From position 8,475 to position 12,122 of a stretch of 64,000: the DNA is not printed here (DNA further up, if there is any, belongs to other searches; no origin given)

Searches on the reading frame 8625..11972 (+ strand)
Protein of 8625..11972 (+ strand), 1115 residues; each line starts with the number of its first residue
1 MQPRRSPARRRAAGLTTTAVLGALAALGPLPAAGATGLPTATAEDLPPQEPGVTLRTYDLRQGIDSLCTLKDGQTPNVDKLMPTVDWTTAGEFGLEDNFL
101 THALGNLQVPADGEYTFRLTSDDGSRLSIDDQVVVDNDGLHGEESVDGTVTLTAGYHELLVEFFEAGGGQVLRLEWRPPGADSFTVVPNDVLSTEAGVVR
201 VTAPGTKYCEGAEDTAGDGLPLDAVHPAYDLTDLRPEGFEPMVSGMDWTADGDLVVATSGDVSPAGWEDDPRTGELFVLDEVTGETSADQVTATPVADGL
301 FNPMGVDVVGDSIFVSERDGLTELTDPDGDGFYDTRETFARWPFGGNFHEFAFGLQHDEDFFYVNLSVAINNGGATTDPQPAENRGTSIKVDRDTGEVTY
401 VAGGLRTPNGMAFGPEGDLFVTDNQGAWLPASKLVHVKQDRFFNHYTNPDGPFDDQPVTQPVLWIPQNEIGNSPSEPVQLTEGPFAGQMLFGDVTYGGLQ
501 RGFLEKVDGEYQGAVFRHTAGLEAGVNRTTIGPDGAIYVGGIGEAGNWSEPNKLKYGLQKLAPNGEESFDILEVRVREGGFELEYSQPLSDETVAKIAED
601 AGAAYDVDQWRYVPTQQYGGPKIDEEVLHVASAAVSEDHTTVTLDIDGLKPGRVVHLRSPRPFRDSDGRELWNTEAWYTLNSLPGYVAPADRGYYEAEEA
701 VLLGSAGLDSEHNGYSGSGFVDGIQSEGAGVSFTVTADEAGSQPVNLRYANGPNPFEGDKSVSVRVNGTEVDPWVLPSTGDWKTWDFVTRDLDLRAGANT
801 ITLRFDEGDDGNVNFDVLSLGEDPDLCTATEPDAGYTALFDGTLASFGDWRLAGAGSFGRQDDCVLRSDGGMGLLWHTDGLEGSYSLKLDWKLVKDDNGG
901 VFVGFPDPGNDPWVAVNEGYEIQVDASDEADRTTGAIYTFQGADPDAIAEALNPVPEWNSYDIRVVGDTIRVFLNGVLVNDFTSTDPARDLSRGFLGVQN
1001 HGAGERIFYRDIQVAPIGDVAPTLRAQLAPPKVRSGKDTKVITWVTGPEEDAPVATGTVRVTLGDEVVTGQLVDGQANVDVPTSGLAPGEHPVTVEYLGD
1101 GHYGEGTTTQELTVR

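Call 4: search_protein_families(library=pfam, proteins=[window:8625-11972:+])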
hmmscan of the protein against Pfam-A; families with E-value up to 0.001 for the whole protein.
window:8625-11972:+ (1115 aa): 6 families
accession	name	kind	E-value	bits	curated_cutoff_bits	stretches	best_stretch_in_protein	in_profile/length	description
PF06439.18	3keto-disac_hyd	-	8.6e-33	114.4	26.8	1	835-1014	1-186/187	3-keto-disaccharide hydrolase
PF07691.17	PA14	-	3.1e-22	79.4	24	1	50-188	2-145/147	PA14 domain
PF16990.11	CBM_35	-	1e-11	45.6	28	1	695-819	3-117/121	Carbohydrate binding module (family 35)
PF16640.11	Big_3_5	-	2e-11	44.7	35.5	1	1029-1114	4-87/88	Bacterial Ig-like domain (group 3)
PF23500.1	DUF7133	-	2.1e-09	37.6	27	1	246-428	32-210/385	Domain of unknown function (DUF7133)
PF03422.21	CBM_6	-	2.4e-09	38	28.9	1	706-819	9-122/125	Carbohydrate binding module (family 6)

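Call 14: find_related_loci(query=window:8625-11972:+, collection=genome_contigs, flank=10000)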
Query window:8625-11972:+ (1115 aa) in genome_contigs; peptide patterns used: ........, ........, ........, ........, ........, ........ (x = any residue, [..] = any of these).
599 stretches matched a pattern (row limit reached: there are more); 580 encode a relative of the query (tblastn E <= 1e-3); the best 80 are kept; 80 distinct loci.
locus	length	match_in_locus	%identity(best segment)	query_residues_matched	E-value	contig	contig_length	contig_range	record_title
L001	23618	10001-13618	84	7-1115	0e+0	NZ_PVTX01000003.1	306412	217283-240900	Isoptericola halotolerans strain CG 23 Ga0105836_103, whole genome shotgun sequence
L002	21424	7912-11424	82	35-1115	0e+0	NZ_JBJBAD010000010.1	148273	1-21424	Isoptericola sp. GXG3202 G3202_scaffold10, whole genome shotgun sequence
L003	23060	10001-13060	71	1-1027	0e+0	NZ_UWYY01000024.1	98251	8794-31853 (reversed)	Promicromonospora panici isolate Promicromonospora sp PT9, whole genome shotgun sequence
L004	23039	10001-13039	71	1-1018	0e+0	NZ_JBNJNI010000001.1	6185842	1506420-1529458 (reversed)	Promicromonospora sp. CA-289599 MDNA_WGS_336_1, whole genome shotgun sequence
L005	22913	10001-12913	73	49-1019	0e+0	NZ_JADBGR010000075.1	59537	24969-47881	Myceligenerans pegani strain TRM65318 360, whole genome shotgun sequence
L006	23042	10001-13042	70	28-1034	0e+0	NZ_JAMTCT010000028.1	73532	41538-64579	Promicromonospora umidemergens strain DSM 22081 Ga0061141_scaffold00028.28, whole genome shotgun sequence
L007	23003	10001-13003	71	44-1041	0e+0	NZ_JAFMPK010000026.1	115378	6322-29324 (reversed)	Myceligenerans salitolerans strain XHU 5031 243, whole genome shotgun sequence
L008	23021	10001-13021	71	28-1036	0e+0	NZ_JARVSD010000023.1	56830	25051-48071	Promicromonospora sp. MEB111 NODE_25_length_56830_cov_29.644844, whole genome shotgun sequence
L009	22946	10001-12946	72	38-1018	0e+0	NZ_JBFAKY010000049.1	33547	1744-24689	Promicromonospora sp. NPDC050249 NPDC050249_119_B1.ctg-0049, whole genome shotgun sequence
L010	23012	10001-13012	69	28-1041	0e+0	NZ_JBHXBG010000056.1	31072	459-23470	Promicromonospora sp. NPDC060271 NPDC060271_T5_F6.ctg-0056, whole genome shotgun sequence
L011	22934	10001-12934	71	41-1018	0e+0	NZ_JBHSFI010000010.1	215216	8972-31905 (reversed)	Promicromonospora alba strain CGMCC 4.7283 platanus_K_17_124_10, whole genome shotgun sequence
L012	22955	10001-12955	71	38-1021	0e+0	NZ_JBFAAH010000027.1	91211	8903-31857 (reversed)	Promicromonospora sp. NPDC023805 NPDC023805_95_E9.ctg-0027, whole genome shotgun sequence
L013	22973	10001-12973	70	28-1027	0e+0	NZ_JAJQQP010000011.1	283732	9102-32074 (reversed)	Promicromonospora iranensis strain UTMC 00792 Scaffold11, whole genome shotgun sequence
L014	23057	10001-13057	68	28-1052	0e+0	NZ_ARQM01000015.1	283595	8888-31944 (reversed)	Promicromonospora sukumoe 327MFSha3.1 H291DRAFT_scaffold00006.6_C, whole genome shotgun sequence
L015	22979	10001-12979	70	28-1029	0e+0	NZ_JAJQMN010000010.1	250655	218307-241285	Promicromonospora iranensis strain UTMC 3169 Scaffold10, whole genome shotgun sequence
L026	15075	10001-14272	68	1-1029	0e+0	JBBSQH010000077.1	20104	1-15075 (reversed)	MAG: Actinomycetales bacterium isolate LS6_sbin.81 LS6_sbin.81_K_1266299_L_20104_cov_15.0000, whole genome shotgun seque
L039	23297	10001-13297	60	3-1109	0e+0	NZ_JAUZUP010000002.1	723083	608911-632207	Microbacterium sp. PRF11 2, whole genome shotgun sequence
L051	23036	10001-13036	70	1-1018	0e+0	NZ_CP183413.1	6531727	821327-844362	Promicromonospora sp. NFX87 chromosome, complete genome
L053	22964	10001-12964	71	30-1020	0e+0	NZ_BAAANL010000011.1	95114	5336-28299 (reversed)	Myceligenerans crystallogenes strain JCM 14326 sequence11, whole genome shotgun sequence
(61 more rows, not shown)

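Call 23: search_protein_families(library=pfam, proteins=[L051:6688-7338:-, L051:7274-8530:+, L051:8362-9903:+, L051:13153-14346:-, L051:14371-15948:+, L051:15945-16925:+, L051:16922-18079:+, L051:18155-19333:+, L039:8891-9724:-, L026:7362-8603:-], max_evalue=0.00001)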
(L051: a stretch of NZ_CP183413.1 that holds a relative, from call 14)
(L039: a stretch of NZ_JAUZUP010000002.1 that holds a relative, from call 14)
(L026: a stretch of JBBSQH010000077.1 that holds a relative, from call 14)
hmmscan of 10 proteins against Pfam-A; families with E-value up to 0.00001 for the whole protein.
L051:6688-7338:- (216 aa): 1 family
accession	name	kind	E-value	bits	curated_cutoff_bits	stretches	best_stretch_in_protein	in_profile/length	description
PF00440.29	TetR_N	-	2.3e-09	37.3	24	1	26-72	1-47/47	Bacterial regulatory proteins, tetR family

L051:7274-8530:+ (418 aa): 0 families

L051:8362-9903:+ (513 aa): 1 family
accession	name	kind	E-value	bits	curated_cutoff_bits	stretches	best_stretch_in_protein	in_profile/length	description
PF04191.18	PEMT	-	1.7e-08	35.3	25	1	291-342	37-89/105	Phospholipid methyltransferase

L051:13153-14346:- (397 aa): 1 family
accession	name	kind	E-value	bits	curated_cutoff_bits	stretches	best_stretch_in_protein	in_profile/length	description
PF00480.26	ROK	-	2.1e-57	195.3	22.9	1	91-383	2-292/294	ROK family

L051:14371-15948:+ (525 aa): 2 families
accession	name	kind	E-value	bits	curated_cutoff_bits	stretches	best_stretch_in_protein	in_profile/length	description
PF00005.33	ABC_tran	-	2.5e-51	174.3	25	2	46-195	1-136/137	ABC transporter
PF13304.12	AAA_21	-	9.1e-13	49.4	27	0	416-480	230-297/304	AAA domain, putative AbiEii toxin, Type IV TA system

L051:15945-16925:+ (326 aa): 1 family
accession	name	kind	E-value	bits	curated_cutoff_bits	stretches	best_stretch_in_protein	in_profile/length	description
PF02653.21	BPD_transp_2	-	4.1e-39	134.8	26.8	1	42-290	2-247/269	Branched-chain amino acid transport system / permease component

L051:16922-18079:+ (385 aa): 2 families
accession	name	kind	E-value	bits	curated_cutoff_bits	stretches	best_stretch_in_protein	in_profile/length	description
PF13407.12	Peripla_BP_4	-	2.1e-42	145.9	35.1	1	93-349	1-257/258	Periplasmic binding protein domain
PF00532.27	Peripla_BP_1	-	5.5e-17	62.6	22.2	1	92-299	3-206/281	Periplasmic binding proteins and sugar binding domain of LacI family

L051:18155-19333:+ (392 aa): 4 families
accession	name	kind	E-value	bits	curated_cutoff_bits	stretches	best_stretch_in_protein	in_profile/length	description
PF22725.1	GFO_IDH_MocA_C3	-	5e-32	110.9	27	1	147-291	3-123/124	GFO/IDH/MocA C-terminal domain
PF01408.29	GFO_IDH_MocA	-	2.5e-25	89.9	24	1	9-135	2-118/120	Oxidoreductase family, NAD-binding Rossmann fold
PF02894.22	GFO_IDH_MocA_C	-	1.6e-18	67.8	22.9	1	149-391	1-218/218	Oxidoreductase family, C-terminal alpha/beta domain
PF22685.1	Gal80p_C-like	-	7.9e-07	29.8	29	1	143-292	1-149/152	Gal80p, C-terminal domain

L039:8891-9724:- (277 aa): 0 families

L026:7362-8603:- (413 aa): 4 families
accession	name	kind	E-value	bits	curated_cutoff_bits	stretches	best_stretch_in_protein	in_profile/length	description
PF01408.29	GFO_IDH_MocA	-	5.4e-27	95.3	24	1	59-171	2-115/120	Oxidoreductase family, NAD-binding Rossmann fold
PF22725.1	GFO_IDH_MocA_C3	-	9.1e-27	94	27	1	184-314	1-123/124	GFO/IDH/MocA C-terminal domain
PF02894.22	GFO_IDH_MocA_C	-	3.4e-15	56.9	22.9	1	188-411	1-218/218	Oxidoreductase family, C-terminal alpha/beta domain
PF03447.22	NAD_binding_3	-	7.1e-07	30.4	24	1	61-170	3-111/116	Homoserine dehydrogenase, NAD binding domain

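Call 49: find_related_loci(query=window:8625-11972:+, collection=metagenome_contigs, flank=3000)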
Query window:8625-11972:+ (1115 aa) in metagenome_contigs; peptide patterns used: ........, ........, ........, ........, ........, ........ (x = any residue, [..] = any of these).
95 stretches matched a pattern; 70 encode a relative of the query (tblastn E <= 1e-3); 69 distinct loci.
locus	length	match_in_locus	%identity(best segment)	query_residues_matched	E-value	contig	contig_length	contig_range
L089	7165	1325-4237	72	44-1014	0e+0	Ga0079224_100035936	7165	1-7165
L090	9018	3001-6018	69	1-1014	0e+0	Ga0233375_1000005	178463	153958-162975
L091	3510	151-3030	71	49-1014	0e+0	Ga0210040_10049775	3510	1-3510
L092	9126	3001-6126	66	3-1058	0e+0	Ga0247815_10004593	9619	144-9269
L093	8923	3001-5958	67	19-1014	0e+0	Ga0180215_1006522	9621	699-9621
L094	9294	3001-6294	60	9-1109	0e+0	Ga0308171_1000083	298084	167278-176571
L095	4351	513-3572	63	5-1035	0e+0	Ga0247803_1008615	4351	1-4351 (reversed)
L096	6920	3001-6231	60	21-1108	0e+0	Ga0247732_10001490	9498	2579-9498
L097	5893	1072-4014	65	47-1035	0e+0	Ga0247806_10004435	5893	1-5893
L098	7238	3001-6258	62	8-1109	0e+0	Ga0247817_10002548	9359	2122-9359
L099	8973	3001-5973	63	42-1037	0e+0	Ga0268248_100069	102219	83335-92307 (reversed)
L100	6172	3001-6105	62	3-1042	0e+0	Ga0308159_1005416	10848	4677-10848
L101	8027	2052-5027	63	39-1032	0e+0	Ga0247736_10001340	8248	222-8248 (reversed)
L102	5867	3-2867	61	146-1107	0e+0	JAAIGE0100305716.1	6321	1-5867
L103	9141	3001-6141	60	49-1104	0e+0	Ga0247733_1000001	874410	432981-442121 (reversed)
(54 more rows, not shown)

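Call 51: find_homologous_proteins(query=L053:13734-14936:-, max_evalue=1e-60)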
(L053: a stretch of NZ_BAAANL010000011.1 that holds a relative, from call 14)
Query L053:13734-14936:- (400 aa): 7962 proteins with E <= 1e-60 among 8000 candidates; the best 120 are listed.
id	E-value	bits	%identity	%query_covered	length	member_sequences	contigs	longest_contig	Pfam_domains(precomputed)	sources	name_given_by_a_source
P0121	1.2e-251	853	100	100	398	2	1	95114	PF00480.27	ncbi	ncbi:ROK family protein [Myceligenerans crystallogenes]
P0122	5.5e-228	775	91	99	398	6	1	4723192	PF00480.27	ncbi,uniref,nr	ncbi:ROK family protein [Myceligenerans xiligouense]|uniref:Putative NBD/HSP70 family sugar kinase n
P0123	9.6e-226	767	89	99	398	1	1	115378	PF00480.27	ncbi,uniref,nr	ncbi:ROK family protein [Myceligenerans salitolerans]|uniref:ROK family protein n=2 Tax=Myceligenera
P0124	1.1e-217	741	86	99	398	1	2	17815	PF00480.27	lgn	-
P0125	1.6e-216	737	86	100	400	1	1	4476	PF00480.27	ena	-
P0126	9.0e-216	734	85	100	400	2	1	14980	PF00480.27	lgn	-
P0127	6.0e-214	728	89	95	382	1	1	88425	PF00480.27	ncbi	ncbi:ROK family protein [Myceligenerans cantabricum]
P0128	5.2e-213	725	85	100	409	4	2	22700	PF00480.27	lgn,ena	-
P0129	6.3e-211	718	89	95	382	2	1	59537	PF00480.27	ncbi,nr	ncbi:ROK family protein [Myceligenerans pegani]|nr:ROK family protein [Myceligenerans sp. TRM 65318]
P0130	3.2e-207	706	87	95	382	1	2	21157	PF00480.27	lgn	-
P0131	1.2e-204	698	85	95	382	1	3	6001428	PF00480.27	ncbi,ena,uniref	ncbi:ROK family protein [Promicromonospora aerolata]|uniref:ROK family protein n=1 Tax=Promicromonos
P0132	5.2e-204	696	81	100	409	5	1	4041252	PF00480.27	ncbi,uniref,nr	ncbi:putative NBD/HSP70 family sugar kinase [Isoptericola jiangsuensis]|uniref:Putative NBD/HSP70 fa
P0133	6.6e-200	682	84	95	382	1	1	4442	PF00480.27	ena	-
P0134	6.7e-200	682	81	99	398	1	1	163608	PF00480.27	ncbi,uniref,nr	ncbi:ROK family protein [Isoptericola sediminis]|uniref:ROK family protein n=1 Tax=Isoptericola sedi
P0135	3.5e-197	673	78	99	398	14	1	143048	PF00480.27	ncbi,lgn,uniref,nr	ncbi:ROK family protein [Isoptericola croceus]|uniref:ROK family protein n=1 Tax=Isoptericola croceu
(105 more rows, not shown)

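Call 52: find_encoding_contigs(protein=P0132, flank=10000, max_places=1)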
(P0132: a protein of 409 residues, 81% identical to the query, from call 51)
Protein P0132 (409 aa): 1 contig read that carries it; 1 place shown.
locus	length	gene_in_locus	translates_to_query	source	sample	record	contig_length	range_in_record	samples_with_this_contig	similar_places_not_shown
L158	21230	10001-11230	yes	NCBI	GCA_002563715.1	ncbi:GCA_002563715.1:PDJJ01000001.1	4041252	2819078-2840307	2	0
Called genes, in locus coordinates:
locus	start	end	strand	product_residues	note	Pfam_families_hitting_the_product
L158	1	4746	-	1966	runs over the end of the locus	PF06283:ThuA, PF07995:GSDH, PF00801:PKD, PF18911:PKD_4, PF03422:CBM_6, PF00801:PKD, PF18911:PKD_4, PF17851:GH43_C2, +4 more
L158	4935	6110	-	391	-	PF01408:GFO_IDH_MocA, PF03447:NAD_binding_3 (weak), PF22725:GFO_IDH_MocA_C3, PF02894:GFO_IDH_MocA_C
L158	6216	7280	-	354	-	PF00532:Peripla_BP_1, PF13407:Peripla_BP_4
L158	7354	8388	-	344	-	PF02653:BPD_transp_2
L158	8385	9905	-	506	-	PF00005:ABC_tran, PF13304:AAA_21 (faint), PF00005:ABC_tran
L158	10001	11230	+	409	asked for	PF00480:ROK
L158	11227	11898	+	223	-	PF06283:ThuA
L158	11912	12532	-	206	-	PF00440:TetR_N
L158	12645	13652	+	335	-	-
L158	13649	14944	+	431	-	-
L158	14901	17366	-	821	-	PF22745:Nlig-Ia, PF01653:DNA_ligase_aden, PF03120:OB_DNA_ligase, PF03119:DNA_ligase_ZBD, PF12826:HHH_2, PF14520:HHH_5, PF00633:HHH (weak), PF00533:BRCT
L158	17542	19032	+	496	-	PF00070:Pyr_redox (faint), PF00743:FMO-like, PF00890:FAD_binding_2 (faint), PF01266:DAO, PF01593:Amino_oxidase (weak), PF07992:Pyr_redox_2, PF13450:NAD_binding_8, PF13738:Pyr_redox_3, +1 more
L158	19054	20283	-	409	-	-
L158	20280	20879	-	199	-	PF01926:MMR_HSR1 (faint), PF03029:ATP_bind_1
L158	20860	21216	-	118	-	PF05331:DUF742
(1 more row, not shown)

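Call 53: find_encoding_contigs(protein=P0135, flank=10000, max_places=1)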
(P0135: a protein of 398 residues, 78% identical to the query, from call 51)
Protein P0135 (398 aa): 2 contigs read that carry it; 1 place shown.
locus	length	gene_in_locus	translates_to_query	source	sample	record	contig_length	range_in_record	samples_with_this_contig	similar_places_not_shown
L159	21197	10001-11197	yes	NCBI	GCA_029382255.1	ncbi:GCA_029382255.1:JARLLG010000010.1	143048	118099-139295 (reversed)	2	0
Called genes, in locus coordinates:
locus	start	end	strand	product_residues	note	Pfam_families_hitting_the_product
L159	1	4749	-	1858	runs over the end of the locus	PF06283:ThuA, PF07995:GSDH, PF00801:PKD, PF18911:PKD_4, PF03422:CBM_6, PF00801:PKD (weak), PF17851:GH43_C2, PF07081:DUF1349, +1 more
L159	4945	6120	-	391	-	PF01408:GFO_IDH_MocA, PF03447:NAD_binding_3 (weak), PF22725:GFO_IDH_MocA_C3, PF02894:GFO_IDH_MocA_C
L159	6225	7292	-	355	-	PF00532:Peripla_BP_1, PF13407:Peripla_BP_4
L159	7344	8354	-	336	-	PF02653:BPD_transp_2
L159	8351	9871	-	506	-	PF00005:ABC_tran, PF13304:AAA_21 (faint), PF00005:ABC_tran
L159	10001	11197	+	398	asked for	PF00480:ROK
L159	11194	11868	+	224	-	PF06283:ThuA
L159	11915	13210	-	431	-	PF04775:Bile_Hydr_Trans, PF01738:DLH (faint), PF00326:Peptidase_S9 (weak), PF08840:BAAT_C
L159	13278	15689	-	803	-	PF22745:Nlig-Ia, PF01653:DNA_ligase_aden, PF03120:OB_DNA_ligase, PF03119:DNA_ligase_ZBD, PF12826:HHH_2, PF00633:HHH (weak), PF14520:HHH_5, PF00533:BRCT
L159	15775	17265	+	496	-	PF00070:Pyr_redox (faint), PF00743:FMO-like, PF01266:DAO, PF01494:FAD_binding_3 (faint), PF01593:Amino_oxidase (faint), PF07992:Pyr_redox_2, PF13450:NAD_binding_8, PF13738:Pyr_redox_3, +1 more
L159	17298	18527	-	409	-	-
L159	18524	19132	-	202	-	PF03029:ATP_bind_1, PF08477:Roc (faint)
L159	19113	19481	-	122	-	PF05331:DUF742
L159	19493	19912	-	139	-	PF03259:Robl_LC7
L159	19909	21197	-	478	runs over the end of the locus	PF02518:HATPase_c (weak)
